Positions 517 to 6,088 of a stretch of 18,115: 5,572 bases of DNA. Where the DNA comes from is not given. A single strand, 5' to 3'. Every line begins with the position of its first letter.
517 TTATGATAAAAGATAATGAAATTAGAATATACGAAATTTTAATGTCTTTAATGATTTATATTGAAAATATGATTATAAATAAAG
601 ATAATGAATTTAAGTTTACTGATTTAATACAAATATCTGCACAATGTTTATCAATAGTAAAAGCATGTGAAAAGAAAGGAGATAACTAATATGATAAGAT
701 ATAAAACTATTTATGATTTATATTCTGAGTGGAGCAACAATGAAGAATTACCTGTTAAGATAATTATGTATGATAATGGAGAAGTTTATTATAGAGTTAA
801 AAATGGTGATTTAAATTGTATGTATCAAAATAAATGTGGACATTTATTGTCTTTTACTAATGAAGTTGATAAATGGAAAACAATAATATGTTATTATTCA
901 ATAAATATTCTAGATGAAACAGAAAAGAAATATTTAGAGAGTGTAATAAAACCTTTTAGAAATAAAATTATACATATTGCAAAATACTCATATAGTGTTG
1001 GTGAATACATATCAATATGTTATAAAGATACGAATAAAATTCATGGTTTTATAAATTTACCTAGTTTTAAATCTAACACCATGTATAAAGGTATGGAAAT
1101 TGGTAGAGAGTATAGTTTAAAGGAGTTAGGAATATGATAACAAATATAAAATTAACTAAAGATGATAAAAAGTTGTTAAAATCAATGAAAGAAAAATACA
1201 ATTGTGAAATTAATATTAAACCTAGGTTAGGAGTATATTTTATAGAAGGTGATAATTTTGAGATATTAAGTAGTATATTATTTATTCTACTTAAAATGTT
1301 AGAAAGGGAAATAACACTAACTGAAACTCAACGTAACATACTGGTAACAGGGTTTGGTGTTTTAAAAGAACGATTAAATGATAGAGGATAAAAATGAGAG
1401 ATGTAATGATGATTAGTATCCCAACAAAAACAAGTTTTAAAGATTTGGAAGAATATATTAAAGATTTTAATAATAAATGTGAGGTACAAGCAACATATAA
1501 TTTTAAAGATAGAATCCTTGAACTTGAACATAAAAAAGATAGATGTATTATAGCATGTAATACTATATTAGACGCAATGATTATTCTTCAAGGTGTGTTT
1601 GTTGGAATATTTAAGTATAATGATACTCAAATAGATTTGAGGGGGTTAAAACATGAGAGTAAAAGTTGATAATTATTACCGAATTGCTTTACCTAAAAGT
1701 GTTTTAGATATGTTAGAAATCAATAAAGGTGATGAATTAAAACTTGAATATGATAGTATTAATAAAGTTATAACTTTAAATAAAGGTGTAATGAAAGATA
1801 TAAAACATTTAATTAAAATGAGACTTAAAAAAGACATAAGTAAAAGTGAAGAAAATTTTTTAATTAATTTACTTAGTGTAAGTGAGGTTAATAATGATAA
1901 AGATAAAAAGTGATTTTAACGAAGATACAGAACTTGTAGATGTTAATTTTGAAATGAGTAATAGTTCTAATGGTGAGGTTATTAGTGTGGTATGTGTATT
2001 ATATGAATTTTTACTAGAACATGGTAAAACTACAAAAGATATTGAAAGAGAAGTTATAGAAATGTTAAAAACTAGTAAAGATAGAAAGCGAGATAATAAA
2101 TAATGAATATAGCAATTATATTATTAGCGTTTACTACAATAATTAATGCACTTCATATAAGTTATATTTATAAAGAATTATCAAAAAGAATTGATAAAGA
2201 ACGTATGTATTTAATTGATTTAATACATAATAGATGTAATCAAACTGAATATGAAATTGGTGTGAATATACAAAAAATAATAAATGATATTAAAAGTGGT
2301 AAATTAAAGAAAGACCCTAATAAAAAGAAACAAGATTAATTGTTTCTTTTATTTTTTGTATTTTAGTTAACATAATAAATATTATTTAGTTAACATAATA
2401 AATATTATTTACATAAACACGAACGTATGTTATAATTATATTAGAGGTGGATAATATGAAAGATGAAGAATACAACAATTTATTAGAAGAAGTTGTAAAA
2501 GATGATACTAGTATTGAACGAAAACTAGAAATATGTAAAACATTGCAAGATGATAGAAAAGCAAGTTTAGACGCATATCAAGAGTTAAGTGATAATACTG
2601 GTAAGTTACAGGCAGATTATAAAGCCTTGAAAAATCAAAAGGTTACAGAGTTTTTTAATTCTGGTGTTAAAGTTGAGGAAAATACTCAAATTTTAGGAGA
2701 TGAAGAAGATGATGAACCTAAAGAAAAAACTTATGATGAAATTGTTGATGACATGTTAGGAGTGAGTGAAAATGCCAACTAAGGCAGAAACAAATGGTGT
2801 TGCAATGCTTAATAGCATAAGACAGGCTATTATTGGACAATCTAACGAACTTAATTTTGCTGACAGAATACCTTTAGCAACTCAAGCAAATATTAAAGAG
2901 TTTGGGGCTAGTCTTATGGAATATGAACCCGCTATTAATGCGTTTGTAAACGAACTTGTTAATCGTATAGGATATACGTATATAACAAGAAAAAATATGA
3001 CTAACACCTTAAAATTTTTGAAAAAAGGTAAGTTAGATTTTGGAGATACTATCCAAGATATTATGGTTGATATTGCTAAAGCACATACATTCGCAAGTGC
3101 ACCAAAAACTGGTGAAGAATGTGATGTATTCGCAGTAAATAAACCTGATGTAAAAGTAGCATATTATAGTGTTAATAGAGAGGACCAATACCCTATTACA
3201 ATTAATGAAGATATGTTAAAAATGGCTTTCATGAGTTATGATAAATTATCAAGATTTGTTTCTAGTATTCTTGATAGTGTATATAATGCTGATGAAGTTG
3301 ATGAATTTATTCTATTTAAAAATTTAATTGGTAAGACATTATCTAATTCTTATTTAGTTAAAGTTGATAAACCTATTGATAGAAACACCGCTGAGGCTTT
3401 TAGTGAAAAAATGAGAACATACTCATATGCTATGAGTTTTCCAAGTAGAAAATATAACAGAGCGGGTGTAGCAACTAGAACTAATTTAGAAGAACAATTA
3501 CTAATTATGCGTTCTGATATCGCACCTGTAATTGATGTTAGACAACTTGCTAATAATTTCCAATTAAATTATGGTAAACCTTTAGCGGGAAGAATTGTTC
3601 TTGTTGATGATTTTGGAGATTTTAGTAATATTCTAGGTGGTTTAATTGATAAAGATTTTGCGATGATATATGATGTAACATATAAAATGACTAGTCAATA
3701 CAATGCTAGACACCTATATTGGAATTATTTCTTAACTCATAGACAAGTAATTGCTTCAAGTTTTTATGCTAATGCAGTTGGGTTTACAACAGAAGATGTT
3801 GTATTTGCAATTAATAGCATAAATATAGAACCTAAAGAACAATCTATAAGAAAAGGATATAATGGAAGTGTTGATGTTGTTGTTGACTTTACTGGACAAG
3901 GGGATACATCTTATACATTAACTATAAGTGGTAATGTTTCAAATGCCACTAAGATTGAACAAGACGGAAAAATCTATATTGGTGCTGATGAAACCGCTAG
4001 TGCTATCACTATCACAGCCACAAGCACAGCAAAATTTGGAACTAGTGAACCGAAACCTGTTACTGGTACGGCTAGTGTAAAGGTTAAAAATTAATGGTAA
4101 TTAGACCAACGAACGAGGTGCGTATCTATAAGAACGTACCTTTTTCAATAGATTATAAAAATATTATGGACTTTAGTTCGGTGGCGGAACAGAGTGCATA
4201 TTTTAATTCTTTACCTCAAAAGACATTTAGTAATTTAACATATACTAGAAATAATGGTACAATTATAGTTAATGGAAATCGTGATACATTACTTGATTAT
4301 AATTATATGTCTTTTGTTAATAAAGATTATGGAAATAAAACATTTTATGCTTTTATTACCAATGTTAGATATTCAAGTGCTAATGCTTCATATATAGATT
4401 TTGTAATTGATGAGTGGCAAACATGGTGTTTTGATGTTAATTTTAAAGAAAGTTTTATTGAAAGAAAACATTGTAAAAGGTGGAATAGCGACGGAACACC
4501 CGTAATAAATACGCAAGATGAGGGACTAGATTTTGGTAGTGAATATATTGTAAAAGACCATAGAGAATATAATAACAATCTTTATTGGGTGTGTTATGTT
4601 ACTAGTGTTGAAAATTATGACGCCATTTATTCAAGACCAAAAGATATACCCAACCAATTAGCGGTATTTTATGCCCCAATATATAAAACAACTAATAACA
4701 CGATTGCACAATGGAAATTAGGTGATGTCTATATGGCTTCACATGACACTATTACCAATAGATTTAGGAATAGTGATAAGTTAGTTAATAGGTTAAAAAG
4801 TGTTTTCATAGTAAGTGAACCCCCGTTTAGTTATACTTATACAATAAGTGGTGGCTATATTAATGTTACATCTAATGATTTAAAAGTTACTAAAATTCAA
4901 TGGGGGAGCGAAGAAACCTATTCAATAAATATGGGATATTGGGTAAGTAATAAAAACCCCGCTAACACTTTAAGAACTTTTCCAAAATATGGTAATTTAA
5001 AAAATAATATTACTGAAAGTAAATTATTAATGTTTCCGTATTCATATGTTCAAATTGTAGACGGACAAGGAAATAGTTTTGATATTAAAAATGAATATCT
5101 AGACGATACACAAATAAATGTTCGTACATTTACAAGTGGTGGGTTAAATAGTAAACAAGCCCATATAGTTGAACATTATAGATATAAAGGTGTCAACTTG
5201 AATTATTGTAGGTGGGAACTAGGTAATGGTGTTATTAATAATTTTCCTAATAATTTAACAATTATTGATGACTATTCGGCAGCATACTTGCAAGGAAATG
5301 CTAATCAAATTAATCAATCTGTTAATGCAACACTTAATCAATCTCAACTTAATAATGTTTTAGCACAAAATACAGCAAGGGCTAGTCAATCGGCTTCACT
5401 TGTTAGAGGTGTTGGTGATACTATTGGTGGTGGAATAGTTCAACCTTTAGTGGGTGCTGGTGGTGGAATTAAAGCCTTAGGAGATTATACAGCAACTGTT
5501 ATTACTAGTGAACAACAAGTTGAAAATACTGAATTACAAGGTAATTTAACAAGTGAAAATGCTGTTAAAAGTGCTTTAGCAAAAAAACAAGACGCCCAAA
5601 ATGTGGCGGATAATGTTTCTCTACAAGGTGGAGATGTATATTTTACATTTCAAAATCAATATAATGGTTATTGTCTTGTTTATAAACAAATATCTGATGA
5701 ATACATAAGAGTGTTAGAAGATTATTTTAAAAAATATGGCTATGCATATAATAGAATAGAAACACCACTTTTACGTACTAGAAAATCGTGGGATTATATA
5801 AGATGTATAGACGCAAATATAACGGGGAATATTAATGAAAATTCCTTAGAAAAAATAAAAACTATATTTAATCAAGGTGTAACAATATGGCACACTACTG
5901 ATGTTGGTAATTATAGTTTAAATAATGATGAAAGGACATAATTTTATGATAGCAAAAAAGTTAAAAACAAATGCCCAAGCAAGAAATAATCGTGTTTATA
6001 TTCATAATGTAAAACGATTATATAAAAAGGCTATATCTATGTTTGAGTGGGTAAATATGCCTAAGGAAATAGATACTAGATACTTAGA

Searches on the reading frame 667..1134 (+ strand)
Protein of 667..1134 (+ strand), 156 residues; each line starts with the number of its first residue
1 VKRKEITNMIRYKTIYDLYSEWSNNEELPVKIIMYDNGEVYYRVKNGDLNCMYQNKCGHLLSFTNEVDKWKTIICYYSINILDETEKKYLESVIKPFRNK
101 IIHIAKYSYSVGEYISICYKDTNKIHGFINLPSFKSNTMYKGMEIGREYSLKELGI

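Call 41: search_protein_families(library=pfam, max_evalue=0.1, proteins=[window:667-1134:+])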
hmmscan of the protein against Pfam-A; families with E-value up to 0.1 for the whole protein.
window:667-1134:+ (156 aa): 2 families
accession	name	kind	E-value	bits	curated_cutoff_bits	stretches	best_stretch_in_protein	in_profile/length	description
PF08282.18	Hydrolase_3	-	0.039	14.1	20.9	1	10-133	79-197/255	haloacid dehalogenase-like hydrolase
PF11677.13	DUF3273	-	0.073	12.8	25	1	73-139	130-198/265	Protein of unknown function (DUF3273)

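Call 42: search_protein_families(library=phrogs, max_evalue=0.01, proteins=[window:667-1134:+])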
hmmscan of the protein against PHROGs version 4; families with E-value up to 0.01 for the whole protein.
window:667-1134:+ (156 aa): 0 families

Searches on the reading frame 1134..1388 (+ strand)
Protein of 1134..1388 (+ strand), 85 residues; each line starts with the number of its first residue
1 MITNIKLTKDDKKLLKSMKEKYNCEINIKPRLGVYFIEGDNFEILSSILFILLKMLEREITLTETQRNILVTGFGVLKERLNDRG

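Call 41: search_protein_families(library=pfam, max_evalue=0.1, proteins=[window:1134-1388:+])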
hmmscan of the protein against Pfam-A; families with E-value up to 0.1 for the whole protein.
window:1134-1388:+ (85 aa): 0 families

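Call 42: search_protein_families(library=phrogs, max_evalue=0.01, proteins=[window:1134-1388:+])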
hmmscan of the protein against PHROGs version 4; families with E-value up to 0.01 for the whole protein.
window:1134-1388:+ (85 aa): 0 families

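Call 105: search_solved_structures(query=window:1134-1388:+, max_evalue=10)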
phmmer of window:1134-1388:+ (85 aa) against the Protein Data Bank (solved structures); distinct sequences matched with E-value up to 10: 0.

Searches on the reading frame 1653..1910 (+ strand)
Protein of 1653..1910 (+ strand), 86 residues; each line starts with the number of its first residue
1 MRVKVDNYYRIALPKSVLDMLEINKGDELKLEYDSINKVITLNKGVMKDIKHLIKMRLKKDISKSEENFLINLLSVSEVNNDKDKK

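Call 41: search_protein_families(library=pfam, max_evalue=0.1, proteins=[window:1653-1910:+])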
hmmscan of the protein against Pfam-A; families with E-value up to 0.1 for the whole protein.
window:1653-1910:+ (86 aa): 2 families
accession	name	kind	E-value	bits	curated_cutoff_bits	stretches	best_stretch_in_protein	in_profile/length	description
PF04014.23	MazE_antitoxin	-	5.6e-07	29.8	24.7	1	3-42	2-40/48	Antidote-toxin recognition MazE, bacterial antitoxin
PF01250.22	Ribosomal_S6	-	0.048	14.3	27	1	27-67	15-55/90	Ribosomal protein S6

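Call 42: search_protein_families(library=phrogs, max_evalue=0.01, proteins=[window:1653-1910:+])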
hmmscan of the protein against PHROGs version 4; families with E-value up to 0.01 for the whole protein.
window:1653-1910:+ (86 aa): 2 families
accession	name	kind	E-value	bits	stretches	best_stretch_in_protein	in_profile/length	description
phrog_13486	-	unknown function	0.0014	19.3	1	11-44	16-49/51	-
phrog_18159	-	unknown function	0.0082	17.3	1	3-47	19-65/132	-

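Call 44: find_homologous_proteins(query=window:1653-1910:+, max_evalue=0.001)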
Query window:1653-1910:+ (86 aa): 21 proteins with E <= 0.001 among 27 candidates.
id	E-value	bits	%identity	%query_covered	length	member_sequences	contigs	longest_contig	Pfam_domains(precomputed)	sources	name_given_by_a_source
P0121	1.7e-44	166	100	100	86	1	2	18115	PF04014.24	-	-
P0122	2.4e-44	166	99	100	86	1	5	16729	PF04014.24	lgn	-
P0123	3.5e-44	165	98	100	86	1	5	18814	PF04014.24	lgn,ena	-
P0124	6.2e-44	165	99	100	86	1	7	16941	PF04014.24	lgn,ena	-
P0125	8.0e-44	164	98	100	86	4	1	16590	PF04014.24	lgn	-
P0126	9.0e-44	164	98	100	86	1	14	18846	PF04014.24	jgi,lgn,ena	jgi:bifunctional DNA-binding transcriptional regulator/antitoxin component of YhaV-PrlF toxin-antito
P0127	1.2e-43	164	97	100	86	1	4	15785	PF04014.24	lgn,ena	-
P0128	1.3e-43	164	97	100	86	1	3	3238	PF04014.24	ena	-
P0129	1.5e-43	163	98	99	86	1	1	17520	PF04014.24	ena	-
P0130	3.2e-43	162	97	100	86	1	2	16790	PF04014.24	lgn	-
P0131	4.4e-43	162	97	100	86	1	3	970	PF04014.24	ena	-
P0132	4.5e-43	162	97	100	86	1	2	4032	PF04014.24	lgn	-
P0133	1.3e-42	160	95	100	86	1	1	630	PF04014.24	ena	-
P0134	2.5e-42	159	95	100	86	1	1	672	PF04014.24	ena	-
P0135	2.6e-42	159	94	100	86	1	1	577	PF04014.24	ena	-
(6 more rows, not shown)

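Call 78: search_solved_structures(query=window:1653-1910:+, max_evalue=1, show_alignments=1)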
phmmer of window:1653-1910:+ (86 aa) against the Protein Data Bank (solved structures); distinct sequences matched with E-value up to 1: 8.
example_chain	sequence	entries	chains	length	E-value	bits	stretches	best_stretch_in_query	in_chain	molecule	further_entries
2l66_A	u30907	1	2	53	0.083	16.4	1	3-42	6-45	Transcriptional regulator, AbrB family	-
5itm_A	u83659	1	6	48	0.085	16.4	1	3-41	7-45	AbrB family transcriptional regulator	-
5itj_A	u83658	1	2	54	0.088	16.4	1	3-42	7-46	AbrB family transcriptional regulator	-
2ro5_A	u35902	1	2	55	0.25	14.9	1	4-41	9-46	Stage V sporulation protein T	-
2w1t_B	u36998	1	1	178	0.49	14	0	4-42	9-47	STAGE V SPORULATION PROTEIN T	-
2w1t_A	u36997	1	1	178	0.81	13.3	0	4-41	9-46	STAGE V SPORULATION PROTEIN T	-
4pn0_A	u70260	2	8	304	0.9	13.1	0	18-78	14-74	mRNA-capping enzyme subunit beta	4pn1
2o6q_A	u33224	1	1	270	0.95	13.1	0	25-56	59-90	Variable lymphocyte receptor A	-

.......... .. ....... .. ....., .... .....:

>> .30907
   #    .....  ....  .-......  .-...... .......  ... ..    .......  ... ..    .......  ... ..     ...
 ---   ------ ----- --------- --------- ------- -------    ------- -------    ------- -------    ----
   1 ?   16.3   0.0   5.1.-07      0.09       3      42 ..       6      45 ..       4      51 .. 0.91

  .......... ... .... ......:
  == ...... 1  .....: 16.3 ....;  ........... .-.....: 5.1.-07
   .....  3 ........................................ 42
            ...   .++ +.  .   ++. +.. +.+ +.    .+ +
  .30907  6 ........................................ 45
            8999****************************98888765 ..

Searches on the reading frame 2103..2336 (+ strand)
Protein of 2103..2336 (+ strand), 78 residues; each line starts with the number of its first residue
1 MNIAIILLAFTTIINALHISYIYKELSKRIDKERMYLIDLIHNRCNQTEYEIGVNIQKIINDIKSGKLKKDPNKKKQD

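Call 41: search_protein_families(library=pfam, max_evalue=0.1, proteins=[window:2103-2336:+])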
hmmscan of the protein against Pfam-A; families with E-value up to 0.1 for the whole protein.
window:2103-2336:+ (78 aa): 1 family
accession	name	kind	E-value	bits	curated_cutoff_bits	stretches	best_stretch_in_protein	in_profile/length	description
PF04992.19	RNA_pol_Rpb1_6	-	0.036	14.4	23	1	18-66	54-103/189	RNA polymerase Rpb1, domain 6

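Call 42: search_protein_families(library=phrogs, max_evalue=0.01, proteins=[window:2103-2336:+])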
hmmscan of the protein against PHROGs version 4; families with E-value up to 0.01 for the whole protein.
window:2103-2336:+ (78 aa): 0 families

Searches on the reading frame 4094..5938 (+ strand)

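Call 102: search_protein_families(library=pfam, max_evalue=0.001, proteins=[window:4094-5938:+])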
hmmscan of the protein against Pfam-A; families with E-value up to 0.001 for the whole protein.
window:4094-5938:+ (615 aa): 2 families
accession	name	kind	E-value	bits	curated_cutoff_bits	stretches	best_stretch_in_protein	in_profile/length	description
PF20934.2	phi29_gp9_C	-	1e-57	196.4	27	2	456-612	293-449/449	Bacillus phage phi29, Tail knob protein gp9, C-terminal domain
PF16838.11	Caud_tail_N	-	7.9e-19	68.8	27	1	8-116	4-120/120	Caudoviral major tail protein N-terminus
